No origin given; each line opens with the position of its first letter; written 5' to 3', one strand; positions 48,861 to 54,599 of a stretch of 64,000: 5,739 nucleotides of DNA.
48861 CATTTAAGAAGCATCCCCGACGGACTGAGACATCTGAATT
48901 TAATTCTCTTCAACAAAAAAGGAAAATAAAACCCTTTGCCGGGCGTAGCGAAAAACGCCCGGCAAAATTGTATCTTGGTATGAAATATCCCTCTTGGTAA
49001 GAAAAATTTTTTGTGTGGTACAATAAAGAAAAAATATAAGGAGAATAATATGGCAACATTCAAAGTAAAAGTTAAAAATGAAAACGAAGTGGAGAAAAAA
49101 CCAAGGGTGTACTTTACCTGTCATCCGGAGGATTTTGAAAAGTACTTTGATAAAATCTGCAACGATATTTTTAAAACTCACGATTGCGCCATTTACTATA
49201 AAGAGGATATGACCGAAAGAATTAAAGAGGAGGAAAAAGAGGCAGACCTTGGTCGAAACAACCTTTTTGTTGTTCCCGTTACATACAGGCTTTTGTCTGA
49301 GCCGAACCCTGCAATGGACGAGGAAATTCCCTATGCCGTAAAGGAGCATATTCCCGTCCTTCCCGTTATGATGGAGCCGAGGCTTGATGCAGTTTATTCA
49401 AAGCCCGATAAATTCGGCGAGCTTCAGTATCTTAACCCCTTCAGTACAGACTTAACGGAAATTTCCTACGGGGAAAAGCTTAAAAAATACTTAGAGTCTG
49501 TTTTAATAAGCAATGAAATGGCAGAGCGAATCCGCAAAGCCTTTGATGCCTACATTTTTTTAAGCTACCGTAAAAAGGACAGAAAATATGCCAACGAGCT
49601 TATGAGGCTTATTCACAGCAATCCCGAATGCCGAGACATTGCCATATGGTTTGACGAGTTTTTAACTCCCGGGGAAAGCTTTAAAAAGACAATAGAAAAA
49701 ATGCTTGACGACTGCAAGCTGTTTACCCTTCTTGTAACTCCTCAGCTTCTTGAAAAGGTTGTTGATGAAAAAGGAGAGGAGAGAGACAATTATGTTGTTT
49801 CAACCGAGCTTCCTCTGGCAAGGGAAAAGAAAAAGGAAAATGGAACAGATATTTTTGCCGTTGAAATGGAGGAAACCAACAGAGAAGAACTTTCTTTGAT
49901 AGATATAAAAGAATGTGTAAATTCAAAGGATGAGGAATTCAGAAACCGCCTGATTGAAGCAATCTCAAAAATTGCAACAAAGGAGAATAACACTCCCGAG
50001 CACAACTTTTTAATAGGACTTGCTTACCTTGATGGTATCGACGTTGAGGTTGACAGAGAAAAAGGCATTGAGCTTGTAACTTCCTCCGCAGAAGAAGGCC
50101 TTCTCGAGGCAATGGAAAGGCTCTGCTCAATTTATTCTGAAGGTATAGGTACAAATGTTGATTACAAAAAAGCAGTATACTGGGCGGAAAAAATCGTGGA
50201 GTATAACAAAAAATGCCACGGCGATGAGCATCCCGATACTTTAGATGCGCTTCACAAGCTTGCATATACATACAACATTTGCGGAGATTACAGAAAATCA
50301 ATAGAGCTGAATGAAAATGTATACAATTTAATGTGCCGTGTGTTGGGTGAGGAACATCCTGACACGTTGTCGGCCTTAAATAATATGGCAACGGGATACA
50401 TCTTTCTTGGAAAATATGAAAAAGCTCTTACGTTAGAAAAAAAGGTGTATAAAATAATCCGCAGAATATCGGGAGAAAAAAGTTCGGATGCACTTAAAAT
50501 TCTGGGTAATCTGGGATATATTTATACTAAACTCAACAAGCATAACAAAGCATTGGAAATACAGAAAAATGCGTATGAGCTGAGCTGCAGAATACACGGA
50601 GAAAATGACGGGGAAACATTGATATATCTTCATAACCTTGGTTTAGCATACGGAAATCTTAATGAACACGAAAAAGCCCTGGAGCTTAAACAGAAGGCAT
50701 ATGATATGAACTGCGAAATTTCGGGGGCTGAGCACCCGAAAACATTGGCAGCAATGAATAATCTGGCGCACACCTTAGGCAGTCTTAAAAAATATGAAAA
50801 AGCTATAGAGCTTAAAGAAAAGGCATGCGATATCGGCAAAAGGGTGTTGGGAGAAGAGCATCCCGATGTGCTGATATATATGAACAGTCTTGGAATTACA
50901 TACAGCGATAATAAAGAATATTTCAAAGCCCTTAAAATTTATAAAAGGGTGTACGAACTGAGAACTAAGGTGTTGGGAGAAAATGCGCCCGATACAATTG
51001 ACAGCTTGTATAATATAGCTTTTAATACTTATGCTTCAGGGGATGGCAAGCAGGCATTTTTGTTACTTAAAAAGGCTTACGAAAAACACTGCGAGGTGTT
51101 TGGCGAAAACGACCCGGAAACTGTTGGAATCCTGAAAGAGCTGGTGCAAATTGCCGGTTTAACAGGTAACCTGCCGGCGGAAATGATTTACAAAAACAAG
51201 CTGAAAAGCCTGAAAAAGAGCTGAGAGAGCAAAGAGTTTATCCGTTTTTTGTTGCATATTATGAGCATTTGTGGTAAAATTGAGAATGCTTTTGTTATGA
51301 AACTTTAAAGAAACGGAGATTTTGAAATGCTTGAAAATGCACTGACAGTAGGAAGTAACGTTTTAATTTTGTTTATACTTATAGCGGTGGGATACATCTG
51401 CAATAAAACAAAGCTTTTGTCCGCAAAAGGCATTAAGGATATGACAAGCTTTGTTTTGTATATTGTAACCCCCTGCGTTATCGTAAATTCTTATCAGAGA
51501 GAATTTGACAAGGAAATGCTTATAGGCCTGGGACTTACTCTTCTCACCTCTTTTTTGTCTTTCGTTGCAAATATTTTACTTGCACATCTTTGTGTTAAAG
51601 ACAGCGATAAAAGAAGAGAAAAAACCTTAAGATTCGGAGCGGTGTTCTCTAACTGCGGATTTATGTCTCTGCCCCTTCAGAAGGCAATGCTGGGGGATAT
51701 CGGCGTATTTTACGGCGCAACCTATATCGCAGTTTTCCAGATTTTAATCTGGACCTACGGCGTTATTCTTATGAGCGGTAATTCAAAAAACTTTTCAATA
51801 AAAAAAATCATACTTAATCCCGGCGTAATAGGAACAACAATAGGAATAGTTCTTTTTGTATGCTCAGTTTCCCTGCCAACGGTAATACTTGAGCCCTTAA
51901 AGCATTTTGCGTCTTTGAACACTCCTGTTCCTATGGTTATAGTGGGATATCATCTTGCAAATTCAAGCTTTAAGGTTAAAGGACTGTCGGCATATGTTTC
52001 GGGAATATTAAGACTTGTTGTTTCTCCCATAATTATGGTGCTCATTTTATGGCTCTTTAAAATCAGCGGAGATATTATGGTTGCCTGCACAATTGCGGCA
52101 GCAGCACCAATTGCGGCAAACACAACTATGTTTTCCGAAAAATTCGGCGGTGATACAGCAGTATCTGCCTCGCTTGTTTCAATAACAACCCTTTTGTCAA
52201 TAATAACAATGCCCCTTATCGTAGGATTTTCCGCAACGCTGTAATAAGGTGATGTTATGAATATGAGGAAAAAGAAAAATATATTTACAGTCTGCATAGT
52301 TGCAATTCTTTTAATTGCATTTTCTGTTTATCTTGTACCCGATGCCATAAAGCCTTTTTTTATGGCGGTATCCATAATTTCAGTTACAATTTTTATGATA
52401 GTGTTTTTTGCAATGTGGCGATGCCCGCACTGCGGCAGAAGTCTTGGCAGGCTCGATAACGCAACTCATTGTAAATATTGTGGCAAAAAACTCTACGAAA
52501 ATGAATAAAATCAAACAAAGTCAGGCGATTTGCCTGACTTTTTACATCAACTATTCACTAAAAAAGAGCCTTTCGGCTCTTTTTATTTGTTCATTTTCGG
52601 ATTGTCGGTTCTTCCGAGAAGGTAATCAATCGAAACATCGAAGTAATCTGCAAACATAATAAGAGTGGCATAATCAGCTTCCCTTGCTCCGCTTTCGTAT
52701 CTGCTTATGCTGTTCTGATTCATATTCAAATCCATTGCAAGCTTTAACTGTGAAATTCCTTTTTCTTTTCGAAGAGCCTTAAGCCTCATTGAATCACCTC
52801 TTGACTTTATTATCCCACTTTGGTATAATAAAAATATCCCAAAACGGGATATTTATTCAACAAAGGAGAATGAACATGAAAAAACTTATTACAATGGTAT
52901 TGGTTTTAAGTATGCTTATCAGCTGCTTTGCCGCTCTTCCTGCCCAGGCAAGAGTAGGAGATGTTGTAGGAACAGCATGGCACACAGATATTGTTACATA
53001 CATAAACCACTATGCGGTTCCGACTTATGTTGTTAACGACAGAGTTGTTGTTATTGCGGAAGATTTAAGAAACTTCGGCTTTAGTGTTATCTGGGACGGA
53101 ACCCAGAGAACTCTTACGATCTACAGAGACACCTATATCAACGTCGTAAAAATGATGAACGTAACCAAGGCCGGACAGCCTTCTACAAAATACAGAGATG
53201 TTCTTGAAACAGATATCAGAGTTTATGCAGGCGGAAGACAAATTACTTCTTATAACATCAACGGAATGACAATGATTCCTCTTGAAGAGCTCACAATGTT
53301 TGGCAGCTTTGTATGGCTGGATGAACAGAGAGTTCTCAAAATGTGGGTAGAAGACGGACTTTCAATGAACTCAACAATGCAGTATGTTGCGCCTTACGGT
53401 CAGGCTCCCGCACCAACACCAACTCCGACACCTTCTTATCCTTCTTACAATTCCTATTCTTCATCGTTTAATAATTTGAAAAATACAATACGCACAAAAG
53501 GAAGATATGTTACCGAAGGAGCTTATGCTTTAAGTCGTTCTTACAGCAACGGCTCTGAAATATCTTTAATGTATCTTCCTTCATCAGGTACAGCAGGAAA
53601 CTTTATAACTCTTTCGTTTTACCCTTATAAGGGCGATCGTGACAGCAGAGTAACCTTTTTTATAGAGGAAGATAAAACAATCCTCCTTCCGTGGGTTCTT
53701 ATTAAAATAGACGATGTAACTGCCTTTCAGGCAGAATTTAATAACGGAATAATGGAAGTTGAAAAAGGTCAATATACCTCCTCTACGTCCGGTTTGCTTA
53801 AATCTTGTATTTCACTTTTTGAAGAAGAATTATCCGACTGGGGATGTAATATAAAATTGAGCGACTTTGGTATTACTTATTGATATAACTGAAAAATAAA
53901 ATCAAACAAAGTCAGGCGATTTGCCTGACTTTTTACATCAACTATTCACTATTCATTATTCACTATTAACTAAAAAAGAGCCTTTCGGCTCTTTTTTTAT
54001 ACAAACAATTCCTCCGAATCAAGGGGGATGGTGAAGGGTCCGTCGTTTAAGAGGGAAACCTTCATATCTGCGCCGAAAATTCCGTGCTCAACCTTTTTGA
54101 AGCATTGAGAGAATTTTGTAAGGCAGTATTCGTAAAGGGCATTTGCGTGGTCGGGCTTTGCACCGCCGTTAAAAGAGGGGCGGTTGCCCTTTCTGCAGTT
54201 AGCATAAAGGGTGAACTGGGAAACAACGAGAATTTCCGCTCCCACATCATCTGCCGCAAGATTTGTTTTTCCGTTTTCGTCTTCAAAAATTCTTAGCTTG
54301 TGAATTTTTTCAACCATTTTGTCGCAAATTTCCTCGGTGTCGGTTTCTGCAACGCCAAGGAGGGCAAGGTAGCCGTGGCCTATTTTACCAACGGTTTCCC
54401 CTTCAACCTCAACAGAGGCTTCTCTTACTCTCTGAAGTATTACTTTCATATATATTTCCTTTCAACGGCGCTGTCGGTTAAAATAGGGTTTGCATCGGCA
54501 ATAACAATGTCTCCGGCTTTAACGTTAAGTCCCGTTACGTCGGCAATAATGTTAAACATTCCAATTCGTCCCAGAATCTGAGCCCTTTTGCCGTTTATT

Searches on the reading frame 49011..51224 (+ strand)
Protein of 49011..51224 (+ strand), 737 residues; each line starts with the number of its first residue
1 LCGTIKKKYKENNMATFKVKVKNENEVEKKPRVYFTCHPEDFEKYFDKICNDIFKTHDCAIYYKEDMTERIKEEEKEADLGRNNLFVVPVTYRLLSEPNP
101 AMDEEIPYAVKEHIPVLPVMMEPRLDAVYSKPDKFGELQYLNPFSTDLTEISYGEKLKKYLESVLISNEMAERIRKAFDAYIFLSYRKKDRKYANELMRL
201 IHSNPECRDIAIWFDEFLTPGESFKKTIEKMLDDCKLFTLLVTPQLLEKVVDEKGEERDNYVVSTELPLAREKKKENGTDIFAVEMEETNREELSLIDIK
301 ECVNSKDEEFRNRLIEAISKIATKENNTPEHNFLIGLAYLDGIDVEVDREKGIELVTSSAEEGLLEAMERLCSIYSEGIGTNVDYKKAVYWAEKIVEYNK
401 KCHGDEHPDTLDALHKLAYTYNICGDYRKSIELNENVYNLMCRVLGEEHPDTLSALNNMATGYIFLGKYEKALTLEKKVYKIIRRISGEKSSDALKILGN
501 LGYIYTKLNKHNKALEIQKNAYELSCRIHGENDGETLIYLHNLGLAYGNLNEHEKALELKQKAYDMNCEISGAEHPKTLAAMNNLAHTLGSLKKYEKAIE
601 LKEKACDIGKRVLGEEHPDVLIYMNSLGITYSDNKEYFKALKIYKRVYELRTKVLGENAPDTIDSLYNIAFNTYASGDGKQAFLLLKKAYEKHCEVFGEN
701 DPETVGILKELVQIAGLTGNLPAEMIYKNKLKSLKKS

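Call 56: search_protein_families(library=pfam, proteins=[window:49011-51224:+], max_evalue=0.00001)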
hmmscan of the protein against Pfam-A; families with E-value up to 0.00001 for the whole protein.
window:49011-51224:+ (737 aa): 10 families
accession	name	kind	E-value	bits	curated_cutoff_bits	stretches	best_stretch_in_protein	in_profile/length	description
PF13374.12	TPR_10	-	9.3e-57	188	27.5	2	578-619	1-42/42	Tetratricopeptide repeat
PF13424.12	TPR_12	-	3.3e-53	178.2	30.1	5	409-484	1-76/77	Tetratricopeptide repeat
PF24885.1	TPR_NPHP3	-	3.6e-14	53.2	100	1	542-654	111-216/239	Nephrocystin-3 TPR domain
PF08238.18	Sel1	-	4.7e-12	46.4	30.7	0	366-394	2-30/36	Sel1 repeat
PF13676.11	TIR_2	-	2.9e-11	44.4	28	1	182-310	1-118/122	TIR domain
PF00515.34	TPR_1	-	7.1e-11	41.9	27.8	0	496-516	2-22/34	Tetratricopeptide repeat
PF13181.12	TPR_8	-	7.2e-10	38.7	25.7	0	496-524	2-30/34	Tetratricopeptide repeat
PF13431.12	TPR_17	-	2e-09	37.4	24.4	0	409-431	11-33/34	Tetratricopeptide repeat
PF13176.12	TPR_7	-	3.7e-08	33.3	27.9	0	626-653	4-31/36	Tetratricopeptide repeat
PF07719.23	TPR_2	-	2e-07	31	27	0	539-564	3-28/34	Tetratricopeptide repeat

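Call 66: search_protein_families(library=padloc, proteins=[window:49011-51224:+], max_evalue=0.001)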
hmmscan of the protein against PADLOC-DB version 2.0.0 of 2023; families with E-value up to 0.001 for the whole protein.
window:49011-51224:+ (737 aa): 2 families
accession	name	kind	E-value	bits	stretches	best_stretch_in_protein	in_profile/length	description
PDLC05062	PDC-S66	-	0.00014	19.5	1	166-249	137-216/282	-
PDLC00424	ThsB1|ThsB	-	0.00049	18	0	181-253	103-173/234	TIR-like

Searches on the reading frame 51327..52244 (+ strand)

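Call 56: search_protein_families(library=pfam, proteins=[window:51327-52244:+], max_evalue=0.00001)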
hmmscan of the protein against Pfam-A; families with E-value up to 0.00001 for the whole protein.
window:51327-52244:+ (305 aa): 2 families
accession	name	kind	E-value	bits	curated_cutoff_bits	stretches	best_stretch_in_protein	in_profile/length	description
PF03547.23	Mem_trans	-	3.4e-37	128.3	25.7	1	11-298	5-342/343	Membrane transport protein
PF01758.21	SBF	-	2.1e-10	41.1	24.3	1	224-299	32-111/191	Sodium Bile acid symporter family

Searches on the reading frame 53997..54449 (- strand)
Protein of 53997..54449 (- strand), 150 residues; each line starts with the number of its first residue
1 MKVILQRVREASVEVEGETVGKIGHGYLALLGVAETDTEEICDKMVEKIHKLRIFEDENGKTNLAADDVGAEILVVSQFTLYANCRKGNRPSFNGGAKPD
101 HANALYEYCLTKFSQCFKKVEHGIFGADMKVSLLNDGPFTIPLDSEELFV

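Call 56: search_protein_families(library=pfam, proteins=[window:53997-54449:-], max_evalue=0.00001)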
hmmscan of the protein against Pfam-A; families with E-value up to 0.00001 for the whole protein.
window:53997-54449:- (150 aa): 1 family
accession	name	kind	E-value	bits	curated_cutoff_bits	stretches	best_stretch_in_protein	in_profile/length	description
PF02580.21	Tyr_Deacylase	-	3.7e-58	196.4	25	1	2-144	1-144/144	D-Tyr-tRNA(Tyr) deacylase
